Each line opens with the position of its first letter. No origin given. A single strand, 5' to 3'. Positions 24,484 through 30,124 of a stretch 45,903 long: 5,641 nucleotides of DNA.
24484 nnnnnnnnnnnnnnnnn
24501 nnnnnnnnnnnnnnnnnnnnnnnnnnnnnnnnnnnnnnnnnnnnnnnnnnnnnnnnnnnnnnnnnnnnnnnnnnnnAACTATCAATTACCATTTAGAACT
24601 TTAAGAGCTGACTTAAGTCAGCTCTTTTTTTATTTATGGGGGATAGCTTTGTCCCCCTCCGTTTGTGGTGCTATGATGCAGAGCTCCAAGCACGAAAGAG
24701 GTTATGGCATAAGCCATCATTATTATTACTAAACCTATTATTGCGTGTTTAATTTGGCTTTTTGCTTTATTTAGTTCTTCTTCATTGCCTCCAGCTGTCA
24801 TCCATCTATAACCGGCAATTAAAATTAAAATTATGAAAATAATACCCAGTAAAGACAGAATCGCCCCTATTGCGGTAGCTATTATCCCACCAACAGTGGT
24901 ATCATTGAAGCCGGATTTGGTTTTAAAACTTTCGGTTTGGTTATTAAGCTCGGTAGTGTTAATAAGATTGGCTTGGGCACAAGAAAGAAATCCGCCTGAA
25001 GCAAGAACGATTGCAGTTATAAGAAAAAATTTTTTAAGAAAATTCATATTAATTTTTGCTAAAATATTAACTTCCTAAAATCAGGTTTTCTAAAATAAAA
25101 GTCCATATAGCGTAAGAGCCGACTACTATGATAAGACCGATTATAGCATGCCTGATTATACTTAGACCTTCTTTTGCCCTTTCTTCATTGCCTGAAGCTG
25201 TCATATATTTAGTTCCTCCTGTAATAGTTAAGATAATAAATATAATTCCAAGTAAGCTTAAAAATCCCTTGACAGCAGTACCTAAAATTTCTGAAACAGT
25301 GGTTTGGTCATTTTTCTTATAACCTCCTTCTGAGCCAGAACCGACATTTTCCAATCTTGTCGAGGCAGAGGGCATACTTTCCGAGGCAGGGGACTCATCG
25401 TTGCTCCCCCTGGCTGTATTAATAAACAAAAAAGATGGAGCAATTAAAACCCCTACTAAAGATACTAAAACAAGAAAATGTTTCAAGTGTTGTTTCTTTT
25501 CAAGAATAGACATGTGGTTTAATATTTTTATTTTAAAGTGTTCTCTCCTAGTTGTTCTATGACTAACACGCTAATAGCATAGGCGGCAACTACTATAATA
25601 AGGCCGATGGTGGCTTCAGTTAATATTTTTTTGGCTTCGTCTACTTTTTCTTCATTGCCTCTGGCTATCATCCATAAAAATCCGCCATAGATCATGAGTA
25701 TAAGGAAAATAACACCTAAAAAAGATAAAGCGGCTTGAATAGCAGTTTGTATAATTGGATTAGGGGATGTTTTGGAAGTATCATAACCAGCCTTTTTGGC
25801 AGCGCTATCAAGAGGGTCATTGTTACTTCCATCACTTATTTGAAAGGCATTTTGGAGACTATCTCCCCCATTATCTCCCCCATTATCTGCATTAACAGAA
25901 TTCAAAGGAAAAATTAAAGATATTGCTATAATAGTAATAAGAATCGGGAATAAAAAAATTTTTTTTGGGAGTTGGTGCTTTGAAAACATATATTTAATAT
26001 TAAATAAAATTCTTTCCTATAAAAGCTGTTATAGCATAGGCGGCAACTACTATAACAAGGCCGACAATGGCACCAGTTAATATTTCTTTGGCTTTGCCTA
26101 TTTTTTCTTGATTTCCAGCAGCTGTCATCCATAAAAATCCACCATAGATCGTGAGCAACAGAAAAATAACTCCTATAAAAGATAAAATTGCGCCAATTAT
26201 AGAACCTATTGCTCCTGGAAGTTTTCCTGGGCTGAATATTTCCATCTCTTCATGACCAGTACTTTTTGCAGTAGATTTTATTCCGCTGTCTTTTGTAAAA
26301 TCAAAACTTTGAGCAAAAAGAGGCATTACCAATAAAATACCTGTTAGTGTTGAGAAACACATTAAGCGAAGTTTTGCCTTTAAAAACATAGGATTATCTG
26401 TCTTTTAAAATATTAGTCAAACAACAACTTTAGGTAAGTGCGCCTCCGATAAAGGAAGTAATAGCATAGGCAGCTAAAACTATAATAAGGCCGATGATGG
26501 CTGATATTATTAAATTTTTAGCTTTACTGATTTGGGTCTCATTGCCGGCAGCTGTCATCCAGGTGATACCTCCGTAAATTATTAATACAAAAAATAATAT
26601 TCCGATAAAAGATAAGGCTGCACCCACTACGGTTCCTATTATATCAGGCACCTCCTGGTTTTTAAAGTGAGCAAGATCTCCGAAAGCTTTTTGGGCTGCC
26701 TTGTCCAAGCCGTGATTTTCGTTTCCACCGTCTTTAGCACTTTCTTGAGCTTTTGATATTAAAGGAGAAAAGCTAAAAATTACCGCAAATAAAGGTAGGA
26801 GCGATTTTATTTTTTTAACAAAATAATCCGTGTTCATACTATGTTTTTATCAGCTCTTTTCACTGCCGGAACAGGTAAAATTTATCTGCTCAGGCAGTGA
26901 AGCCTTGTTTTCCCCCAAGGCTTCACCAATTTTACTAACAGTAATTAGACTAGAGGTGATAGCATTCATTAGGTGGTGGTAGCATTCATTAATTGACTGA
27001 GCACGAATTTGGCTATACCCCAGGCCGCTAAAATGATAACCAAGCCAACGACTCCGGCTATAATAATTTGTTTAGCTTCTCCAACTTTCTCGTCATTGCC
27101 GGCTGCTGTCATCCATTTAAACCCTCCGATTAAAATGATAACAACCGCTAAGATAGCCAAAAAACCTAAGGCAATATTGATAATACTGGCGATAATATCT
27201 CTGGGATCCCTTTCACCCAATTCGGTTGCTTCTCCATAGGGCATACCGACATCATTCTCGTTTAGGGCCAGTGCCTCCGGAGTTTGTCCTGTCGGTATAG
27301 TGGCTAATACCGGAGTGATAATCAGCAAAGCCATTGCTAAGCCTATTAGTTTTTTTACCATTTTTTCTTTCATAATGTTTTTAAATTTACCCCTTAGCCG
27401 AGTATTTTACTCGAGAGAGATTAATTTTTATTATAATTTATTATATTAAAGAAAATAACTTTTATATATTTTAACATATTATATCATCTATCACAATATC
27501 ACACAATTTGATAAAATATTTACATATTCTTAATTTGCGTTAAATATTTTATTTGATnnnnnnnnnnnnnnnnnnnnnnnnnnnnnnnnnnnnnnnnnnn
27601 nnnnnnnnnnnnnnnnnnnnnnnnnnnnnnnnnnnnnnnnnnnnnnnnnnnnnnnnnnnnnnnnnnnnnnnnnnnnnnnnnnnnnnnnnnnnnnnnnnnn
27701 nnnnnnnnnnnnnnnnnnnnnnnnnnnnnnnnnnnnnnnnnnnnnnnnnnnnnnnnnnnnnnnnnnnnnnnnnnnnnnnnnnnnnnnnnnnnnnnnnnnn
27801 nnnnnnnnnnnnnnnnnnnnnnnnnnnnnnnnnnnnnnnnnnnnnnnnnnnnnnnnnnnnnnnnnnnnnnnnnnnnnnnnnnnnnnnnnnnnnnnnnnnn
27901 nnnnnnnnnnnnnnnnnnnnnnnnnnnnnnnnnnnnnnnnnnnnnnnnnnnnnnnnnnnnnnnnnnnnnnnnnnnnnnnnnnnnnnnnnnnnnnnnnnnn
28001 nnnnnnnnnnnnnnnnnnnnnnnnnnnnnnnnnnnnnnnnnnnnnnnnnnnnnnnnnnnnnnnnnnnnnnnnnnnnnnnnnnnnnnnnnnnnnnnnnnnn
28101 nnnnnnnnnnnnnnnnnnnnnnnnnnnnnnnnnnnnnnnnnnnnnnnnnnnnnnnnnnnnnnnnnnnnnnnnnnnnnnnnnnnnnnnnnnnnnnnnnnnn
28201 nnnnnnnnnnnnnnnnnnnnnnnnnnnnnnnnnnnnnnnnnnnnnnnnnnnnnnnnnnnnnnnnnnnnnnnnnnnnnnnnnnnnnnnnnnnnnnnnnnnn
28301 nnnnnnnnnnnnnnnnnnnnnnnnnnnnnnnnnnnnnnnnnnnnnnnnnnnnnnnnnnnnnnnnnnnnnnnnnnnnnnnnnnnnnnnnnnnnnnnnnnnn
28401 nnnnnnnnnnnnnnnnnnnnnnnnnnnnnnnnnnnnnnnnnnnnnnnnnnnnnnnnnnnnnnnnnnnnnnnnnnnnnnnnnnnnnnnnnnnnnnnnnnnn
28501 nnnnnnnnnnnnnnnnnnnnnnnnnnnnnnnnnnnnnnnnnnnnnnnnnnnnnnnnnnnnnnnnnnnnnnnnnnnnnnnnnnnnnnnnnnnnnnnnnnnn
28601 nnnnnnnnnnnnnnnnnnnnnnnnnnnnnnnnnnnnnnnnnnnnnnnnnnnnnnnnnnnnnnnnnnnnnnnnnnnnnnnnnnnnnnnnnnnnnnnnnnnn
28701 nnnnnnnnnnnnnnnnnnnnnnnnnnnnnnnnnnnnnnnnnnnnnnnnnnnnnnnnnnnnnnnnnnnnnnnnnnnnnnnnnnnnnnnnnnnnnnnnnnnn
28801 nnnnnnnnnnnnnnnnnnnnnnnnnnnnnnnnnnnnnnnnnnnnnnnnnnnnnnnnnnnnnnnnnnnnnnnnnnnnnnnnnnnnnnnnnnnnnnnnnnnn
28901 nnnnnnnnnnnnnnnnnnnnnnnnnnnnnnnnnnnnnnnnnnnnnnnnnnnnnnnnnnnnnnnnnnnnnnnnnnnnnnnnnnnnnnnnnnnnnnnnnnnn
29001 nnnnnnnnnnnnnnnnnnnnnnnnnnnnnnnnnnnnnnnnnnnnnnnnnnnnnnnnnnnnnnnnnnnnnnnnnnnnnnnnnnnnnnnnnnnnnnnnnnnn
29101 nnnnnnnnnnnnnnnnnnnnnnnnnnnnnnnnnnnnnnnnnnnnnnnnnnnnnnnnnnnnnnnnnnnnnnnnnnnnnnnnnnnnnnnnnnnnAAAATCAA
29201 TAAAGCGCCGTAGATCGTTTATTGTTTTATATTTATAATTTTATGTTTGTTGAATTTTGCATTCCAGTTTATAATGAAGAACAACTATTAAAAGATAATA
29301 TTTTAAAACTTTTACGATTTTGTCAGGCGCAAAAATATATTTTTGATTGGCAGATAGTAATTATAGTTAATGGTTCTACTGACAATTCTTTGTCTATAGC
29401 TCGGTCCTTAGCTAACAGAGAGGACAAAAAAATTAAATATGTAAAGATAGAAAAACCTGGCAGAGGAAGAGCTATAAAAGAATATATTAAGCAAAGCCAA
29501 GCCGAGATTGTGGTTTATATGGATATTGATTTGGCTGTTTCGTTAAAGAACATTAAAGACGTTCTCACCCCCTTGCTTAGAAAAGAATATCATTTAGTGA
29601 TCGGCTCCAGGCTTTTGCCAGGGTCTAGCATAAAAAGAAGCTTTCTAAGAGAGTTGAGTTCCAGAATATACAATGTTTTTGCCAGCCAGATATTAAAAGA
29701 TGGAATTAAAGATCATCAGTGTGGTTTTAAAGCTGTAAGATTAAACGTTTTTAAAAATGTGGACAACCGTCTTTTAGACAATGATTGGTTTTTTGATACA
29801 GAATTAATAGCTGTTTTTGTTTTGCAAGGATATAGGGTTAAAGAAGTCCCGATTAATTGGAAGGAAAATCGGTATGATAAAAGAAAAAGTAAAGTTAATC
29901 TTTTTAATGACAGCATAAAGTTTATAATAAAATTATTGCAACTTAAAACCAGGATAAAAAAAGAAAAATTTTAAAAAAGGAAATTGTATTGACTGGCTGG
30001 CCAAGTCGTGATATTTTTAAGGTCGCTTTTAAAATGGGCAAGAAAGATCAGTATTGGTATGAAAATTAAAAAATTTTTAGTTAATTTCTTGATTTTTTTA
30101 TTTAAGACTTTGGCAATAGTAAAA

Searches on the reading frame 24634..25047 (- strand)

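Call 88: search_protein_families(library=pfam, proteins=[window:24634-25047:-], max_evalue=0.001)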
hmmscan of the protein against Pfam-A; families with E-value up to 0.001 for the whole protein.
window:24634-25047:- (137 aa): 2 families
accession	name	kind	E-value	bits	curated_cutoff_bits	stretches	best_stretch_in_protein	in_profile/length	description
PF18895.5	T4SS_pilin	-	1.4e-12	47.9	26.6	1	50-119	3-71/71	Type IV secretion system pilin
PF06664.17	WLS-like_TM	-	0.00075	19.3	28.3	1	6-124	108-213/247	Wntless-like, transmembrane domain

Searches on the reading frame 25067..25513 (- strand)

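Call 88: search_protein_families(library=pfam, proteins=[window:25067-25513:-], max_evalue=0.001)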
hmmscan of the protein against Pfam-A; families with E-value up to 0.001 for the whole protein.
window:25067-25513:- (148 aa): 1 family
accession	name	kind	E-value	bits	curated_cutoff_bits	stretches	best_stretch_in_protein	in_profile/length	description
PF18895.5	T4SS_pilin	-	4.1e-10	40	26.6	1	70-139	2-67/71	Type IV secretion system pilin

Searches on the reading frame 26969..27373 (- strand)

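Call 88: search_protein_families(library=pfam, proteins=[window:26969-27373:-], max_evalue=0.001)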
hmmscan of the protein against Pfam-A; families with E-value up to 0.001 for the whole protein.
window:26969-27373:- (134 aa): 1 family
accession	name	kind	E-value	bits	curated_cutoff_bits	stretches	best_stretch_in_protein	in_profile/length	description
PF18895.5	T4SS_pilin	-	5.8e-12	45.9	26.6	1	59-124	7-71/71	Type IV secretion system pilin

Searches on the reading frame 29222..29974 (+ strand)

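Call 88: search_protein_families(library=pfam, proteins=[window:29222-29974:+], max_evalue=0.001)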
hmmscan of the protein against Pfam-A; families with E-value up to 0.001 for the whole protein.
window:29222-29974:+ (250 aa): 2 families
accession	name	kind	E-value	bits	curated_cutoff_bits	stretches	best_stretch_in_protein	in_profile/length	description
PF00535.33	Glycos_transf_2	-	4.3e-24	85.8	23.3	1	13-179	3-166/168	Glycosyl transferase family 2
PF13641.12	Glyco_tranf_2_3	-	4e-05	24.2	27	1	13-126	6-119/230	Glycosyltransferase like family 2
